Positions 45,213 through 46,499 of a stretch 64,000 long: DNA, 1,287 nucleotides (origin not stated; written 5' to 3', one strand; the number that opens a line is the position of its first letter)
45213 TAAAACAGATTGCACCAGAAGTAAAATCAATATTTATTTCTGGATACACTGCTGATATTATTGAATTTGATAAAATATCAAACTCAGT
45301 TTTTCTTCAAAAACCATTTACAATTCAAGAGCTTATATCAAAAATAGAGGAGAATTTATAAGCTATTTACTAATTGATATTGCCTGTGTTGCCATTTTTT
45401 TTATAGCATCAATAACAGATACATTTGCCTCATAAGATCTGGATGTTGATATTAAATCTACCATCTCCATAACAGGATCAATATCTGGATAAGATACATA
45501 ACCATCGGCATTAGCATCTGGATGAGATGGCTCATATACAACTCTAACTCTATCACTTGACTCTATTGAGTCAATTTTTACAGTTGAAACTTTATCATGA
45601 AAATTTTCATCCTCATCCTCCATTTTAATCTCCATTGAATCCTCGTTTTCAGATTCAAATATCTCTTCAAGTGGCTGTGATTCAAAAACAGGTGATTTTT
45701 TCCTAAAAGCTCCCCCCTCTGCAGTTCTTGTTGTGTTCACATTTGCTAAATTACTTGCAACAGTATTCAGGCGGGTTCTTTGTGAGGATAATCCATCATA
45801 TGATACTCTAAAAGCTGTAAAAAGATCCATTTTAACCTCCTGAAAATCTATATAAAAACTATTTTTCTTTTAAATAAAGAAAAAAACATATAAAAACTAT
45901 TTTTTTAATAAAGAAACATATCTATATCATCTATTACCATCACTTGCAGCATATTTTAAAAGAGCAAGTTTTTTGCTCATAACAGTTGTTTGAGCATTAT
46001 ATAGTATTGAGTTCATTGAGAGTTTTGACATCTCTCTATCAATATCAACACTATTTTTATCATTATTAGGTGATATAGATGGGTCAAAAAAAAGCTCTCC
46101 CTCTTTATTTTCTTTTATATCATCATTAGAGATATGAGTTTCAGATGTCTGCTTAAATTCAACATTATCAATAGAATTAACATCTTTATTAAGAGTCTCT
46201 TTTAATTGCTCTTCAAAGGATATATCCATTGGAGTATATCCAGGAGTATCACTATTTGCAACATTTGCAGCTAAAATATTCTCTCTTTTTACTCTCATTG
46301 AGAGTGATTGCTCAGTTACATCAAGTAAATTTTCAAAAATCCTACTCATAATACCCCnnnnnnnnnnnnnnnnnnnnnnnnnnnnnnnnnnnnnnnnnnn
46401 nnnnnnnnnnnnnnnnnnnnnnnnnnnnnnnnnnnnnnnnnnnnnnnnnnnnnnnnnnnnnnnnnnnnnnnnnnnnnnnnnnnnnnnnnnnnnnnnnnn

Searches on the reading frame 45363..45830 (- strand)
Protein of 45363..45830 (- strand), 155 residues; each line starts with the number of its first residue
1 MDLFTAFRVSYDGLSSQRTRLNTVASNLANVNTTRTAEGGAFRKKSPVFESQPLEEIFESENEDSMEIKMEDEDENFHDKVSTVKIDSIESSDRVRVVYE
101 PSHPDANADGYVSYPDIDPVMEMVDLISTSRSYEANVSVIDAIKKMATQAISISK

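Call 39: search_protein_families(library=pfam, proteins=[window:45363-45830:-], max_evalue=0.00001)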
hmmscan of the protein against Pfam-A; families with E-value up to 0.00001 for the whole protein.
window:45363-45830:- (155 aa): 2 families
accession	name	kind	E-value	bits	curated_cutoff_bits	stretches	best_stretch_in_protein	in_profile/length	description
PF06429.18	Flg_bbr_C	-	8.9e-12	44.8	23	1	109-152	2-45/46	Flagellar basal body rod FlgEFG protein C-terminal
PF00460.25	Flg_bb_rod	-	4.8e-08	33.2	20.7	1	8-35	2-29/31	Flagella basal body rod protein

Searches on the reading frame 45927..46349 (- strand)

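Call 75: search_protein_families(library=pfam, proteins=[window:45927-46349:-], max_evalue=0.0001)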
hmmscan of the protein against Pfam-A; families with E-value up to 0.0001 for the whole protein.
window:45927-46349:- (140 aa): 1 family
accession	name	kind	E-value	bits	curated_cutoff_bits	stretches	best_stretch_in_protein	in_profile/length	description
PF00460.25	Flg_bb_rod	-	1.8e-05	25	20.7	1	22-39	14-31/31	Flagella basal body rod protein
